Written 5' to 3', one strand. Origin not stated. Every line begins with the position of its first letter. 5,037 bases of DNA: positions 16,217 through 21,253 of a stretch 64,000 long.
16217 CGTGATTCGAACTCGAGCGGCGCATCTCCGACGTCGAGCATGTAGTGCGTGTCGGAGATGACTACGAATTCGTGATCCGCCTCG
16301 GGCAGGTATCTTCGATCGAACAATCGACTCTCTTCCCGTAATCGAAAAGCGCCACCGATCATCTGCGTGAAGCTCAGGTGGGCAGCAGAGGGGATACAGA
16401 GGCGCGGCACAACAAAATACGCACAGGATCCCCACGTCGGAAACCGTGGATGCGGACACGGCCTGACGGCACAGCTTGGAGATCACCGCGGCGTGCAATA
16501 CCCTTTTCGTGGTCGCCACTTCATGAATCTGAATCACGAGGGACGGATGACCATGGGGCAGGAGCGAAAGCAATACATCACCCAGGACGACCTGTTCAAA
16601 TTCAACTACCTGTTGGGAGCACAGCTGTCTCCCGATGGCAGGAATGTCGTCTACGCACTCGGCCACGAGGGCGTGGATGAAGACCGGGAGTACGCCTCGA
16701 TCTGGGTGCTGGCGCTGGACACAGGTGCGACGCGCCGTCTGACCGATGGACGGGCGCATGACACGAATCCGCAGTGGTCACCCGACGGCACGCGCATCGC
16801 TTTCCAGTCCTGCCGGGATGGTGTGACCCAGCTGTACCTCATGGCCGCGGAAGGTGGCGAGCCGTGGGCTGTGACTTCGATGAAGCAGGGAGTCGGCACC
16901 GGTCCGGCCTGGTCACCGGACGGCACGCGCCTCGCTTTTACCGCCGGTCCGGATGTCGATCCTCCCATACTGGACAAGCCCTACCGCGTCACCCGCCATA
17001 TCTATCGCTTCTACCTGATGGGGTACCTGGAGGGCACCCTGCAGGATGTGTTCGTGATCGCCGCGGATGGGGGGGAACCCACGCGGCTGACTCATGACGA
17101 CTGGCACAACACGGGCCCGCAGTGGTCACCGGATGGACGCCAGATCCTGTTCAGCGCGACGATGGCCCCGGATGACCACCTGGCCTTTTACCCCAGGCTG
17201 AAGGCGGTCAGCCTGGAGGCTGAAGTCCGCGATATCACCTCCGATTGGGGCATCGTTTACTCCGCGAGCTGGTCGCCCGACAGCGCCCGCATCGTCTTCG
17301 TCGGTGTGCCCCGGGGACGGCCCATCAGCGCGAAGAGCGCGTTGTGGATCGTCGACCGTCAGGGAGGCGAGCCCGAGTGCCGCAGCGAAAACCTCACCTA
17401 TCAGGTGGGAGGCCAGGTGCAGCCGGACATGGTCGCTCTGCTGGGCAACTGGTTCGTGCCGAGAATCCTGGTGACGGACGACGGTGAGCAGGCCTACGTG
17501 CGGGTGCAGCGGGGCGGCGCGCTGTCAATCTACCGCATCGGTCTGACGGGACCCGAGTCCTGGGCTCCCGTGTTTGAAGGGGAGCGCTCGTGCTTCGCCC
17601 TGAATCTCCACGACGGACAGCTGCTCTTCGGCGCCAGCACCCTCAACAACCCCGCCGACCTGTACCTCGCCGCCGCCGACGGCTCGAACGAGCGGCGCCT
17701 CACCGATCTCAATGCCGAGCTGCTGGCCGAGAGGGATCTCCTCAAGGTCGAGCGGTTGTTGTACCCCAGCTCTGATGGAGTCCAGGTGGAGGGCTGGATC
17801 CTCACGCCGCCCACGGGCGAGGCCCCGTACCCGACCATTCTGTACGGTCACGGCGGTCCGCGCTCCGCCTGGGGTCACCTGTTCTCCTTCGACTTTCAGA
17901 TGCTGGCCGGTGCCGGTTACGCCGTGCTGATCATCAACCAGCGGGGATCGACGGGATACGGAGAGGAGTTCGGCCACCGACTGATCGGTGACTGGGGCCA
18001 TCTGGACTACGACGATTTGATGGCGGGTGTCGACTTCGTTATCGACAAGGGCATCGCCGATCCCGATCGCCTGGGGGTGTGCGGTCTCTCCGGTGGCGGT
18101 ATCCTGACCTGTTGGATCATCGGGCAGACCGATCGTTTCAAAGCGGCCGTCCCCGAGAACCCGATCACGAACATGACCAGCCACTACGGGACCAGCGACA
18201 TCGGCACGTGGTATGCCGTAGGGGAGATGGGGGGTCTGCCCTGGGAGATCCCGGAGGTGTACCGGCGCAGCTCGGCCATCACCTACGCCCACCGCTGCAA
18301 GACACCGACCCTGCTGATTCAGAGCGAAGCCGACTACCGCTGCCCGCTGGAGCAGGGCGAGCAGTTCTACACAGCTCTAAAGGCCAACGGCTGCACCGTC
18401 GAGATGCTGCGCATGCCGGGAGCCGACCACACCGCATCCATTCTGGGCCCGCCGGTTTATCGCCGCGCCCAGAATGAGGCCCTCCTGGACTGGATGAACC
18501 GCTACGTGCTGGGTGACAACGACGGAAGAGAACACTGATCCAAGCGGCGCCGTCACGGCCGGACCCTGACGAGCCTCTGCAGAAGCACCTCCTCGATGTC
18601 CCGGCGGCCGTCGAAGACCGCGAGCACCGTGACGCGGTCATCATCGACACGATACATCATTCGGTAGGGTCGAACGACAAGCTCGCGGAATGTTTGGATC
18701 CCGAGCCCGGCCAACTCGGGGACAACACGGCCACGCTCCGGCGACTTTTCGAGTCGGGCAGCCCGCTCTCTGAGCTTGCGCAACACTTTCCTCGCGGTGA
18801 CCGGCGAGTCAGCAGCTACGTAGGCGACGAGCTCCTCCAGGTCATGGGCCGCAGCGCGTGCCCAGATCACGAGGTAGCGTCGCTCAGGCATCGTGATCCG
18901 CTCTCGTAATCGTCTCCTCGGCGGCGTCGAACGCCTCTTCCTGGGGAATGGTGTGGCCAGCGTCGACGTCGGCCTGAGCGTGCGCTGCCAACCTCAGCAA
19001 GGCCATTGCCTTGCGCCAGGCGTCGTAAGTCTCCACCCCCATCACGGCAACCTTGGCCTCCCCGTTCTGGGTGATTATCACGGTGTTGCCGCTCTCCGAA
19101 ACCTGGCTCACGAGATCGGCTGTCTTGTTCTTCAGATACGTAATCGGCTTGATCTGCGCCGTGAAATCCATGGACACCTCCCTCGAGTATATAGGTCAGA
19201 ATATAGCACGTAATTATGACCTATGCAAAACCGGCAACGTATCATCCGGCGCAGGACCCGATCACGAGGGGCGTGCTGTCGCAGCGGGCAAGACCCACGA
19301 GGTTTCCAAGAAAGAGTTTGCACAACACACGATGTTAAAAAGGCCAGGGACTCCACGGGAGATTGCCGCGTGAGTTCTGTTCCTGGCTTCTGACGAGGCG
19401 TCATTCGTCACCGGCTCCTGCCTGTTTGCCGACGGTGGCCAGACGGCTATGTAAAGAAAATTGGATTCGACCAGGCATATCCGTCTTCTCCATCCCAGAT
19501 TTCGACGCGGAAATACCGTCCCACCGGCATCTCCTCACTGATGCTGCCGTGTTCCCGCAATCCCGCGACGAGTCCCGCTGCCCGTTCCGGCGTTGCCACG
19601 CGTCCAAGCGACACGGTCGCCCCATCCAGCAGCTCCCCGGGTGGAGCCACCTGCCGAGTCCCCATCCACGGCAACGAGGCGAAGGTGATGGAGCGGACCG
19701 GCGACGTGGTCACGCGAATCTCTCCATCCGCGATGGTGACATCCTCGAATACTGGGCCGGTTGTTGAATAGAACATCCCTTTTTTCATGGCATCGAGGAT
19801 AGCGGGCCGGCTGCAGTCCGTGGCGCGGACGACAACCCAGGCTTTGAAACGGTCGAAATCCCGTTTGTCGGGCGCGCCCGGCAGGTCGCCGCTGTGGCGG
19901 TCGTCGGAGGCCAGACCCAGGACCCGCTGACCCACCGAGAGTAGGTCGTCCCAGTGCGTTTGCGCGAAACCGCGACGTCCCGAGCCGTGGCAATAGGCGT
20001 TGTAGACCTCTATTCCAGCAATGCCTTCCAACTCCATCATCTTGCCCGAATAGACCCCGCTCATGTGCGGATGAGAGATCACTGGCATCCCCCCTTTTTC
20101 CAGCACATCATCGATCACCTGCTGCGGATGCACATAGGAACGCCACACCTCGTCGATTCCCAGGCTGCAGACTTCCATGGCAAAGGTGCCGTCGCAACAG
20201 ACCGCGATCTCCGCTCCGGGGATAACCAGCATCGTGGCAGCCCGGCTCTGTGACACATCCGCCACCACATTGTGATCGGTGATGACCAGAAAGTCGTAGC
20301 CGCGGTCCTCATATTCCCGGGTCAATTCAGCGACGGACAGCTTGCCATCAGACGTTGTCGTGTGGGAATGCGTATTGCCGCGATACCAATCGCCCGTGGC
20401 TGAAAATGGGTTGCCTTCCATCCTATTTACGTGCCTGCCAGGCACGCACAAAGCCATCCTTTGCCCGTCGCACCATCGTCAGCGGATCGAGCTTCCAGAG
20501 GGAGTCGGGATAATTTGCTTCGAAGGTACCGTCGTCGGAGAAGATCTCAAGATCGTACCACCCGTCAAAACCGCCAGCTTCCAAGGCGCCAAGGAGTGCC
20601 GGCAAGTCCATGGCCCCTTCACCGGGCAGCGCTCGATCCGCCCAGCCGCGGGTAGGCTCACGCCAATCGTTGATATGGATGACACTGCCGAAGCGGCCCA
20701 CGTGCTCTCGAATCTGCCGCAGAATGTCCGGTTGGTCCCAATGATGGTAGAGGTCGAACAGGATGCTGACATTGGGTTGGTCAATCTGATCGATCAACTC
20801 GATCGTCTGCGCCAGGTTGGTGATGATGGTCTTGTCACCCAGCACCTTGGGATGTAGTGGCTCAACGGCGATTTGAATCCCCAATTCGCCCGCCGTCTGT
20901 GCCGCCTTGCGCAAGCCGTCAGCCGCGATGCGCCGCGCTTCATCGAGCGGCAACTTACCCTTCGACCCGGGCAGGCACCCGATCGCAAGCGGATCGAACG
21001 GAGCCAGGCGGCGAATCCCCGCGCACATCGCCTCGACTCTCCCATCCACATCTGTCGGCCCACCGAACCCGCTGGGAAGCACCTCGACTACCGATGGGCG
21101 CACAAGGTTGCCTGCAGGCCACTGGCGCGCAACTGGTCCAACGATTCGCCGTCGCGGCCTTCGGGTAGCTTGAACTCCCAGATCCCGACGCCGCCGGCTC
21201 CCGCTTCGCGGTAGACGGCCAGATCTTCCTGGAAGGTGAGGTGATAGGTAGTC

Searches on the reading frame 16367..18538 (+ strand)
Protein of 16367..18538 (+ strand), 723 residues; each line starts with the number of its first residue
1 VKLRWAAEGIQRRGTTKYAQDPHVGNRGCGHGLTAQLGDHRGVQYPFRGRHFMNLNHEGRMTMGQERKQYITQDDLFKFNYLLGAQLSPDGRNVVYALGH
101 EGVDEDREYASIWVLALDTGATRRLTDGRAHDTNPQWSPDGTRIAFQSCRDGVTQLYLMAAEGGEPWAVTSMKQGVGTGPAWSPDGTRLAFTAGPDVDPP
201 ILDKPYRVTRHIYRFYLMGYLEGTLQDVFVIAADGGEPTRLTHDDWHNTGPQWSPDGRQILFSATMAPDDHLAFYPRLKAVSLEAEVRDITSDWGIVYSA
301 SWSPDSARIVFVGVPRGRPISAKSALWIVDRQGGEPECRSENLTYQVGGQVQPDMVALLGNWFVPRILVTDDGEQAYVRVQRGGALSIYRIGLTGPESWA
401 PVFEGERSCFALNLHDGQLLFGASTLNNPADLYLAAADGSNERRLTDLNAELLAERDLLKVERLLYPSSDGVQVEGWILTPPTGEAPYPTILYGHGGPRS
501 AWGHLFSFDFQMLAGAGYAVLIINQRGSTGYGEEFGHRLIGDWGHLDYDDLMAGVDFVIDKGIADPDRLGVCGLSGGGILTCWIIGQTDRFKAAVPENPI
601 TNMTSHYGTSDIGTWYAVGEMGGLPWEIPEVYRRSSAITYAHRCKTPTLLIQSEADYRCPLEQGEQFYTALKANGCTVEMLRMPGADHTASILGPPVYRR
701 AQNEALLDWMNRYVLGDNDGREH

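Call 6: search_protein_families(library=pfam, proteins=[window:16367-18538:+], max_evalue=0.01)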
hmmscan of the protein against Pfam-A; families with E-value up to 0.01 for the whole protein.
window:16367-18538:+ (723 aa): 9 families
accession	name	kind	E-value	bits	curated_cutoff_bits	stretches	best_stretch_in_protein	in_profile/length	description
PF00326.27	Peptidase_S9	-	9.7e-53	179.2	22.6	1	506-714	3-210/213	Prolyl oligopeptidase family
PF07676.18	PD40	-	4.2e-27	93.9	20.9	3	123-157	2-37/38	WD40-like Beta Propeller Repeat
PF00930.27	DPPIV_N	-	8.6e-08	31.7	22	0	88-172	1-81/354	Dipeptidyl peptidase IV (DPP IV) N-terminal region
PF12146.15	Hydrolase_4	-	4.9e-07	29.7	27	0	510-606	24-116/239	Serine aminopeptidase, S33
PF20434.5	BD-FAE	-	1.4e-06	28.5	26.8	1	478-671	3-215/215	BD-FAE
PF02129.25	Peptidase_S15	-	5e-06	26.8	23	1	470-607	1-136/262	X-Pro dipeptidyl-peptidase (S15 family)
PF05448.18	AXE1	-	7.4e-06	25.4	21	1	457-599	52-208/321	Acetyl xylan esterase (AXE1)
PF01738.24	DLH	-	3.4e-05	24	21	1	549-696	79-194/217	Dienelactone hydrolase family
PF12740.14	PETase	-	0.0003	20.7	28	0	563-603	121-161/263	PET hydrolase-like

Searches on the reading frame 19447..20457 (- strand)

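Call 6: search_protein_families(library=pfam, proteins=[window:19447-20457:-], max_evalue=0.01)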
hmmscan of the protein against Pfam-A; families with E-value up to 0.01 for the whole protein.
window:19447-20457:- (336 aa): 1 family
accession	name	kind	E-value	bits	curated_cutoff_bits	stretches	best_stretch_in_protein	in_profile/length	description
PF02811.25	PHP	-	0.00099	19.9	26.4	1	29-69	2-48/164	PHP domain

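Call 87: search_protein_families(library=ncbifam, proteins=[window:19447-20457:-], max_evalue=0.001)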
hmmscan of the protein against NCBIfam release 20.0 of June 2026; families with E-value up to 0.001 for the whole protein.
window:19447-20457:- (336 aa): 7 families
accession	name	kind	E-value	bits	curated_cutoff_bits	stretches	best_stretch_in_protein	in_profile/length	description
NF038032.1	CehA_McbA_metalo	domain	6.7e-26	91.4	80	1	24-335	2-314/315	CehA/McbA family metallohydrolase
NF006375.0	PRK08609.1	equivalog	9.8e-09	34.3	426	1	25-69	335-379/571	DNA polymerase/3'-5' exonuclease PolX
NF047791.1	RNaseRnm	equivalog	5.3e-08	32.5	375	1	29-102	5-83/275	RNase RNM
NF041577.1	nside_bi_sphtase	equivalog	5.3e-08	32.4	400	1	29-103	6-83/276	3',5'-nucleoside bisphosphate phosphatase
NF005928.0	PRK07945.1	equivalog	1.1e-05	25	250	1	25-68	98-141/337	PHP domain-containing protein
NF004981.0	PRK06361.1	equivalog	5.7e-05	22.6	117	1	29-70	4-45/217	histidinol phosphate phosphatase domain-containing protein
NF041661.1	Cycl_ph_dihydrol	equivalog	0.00045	19.6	500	0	107-152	168-214/259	phosphoribosyl 1,2-cyclic phosphate 1,2-diphosphodiesterase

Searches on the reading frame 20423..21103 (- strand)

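Call 6: search_protein_families(library=pfam, proteins=[window:20423-21103:-], max_evalue=0.01)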
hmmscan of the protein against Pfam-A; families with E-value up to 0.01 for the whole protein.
window:20423-21103:- (226 aa): 1 family
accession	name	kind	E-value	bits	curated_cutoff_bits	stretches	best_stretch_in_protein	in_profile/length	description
PF01261.30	AP_endonuc_2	-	2.1e-28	100.1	31.1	1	32-200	76-241/249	Xylose isomerase-like TIM barrel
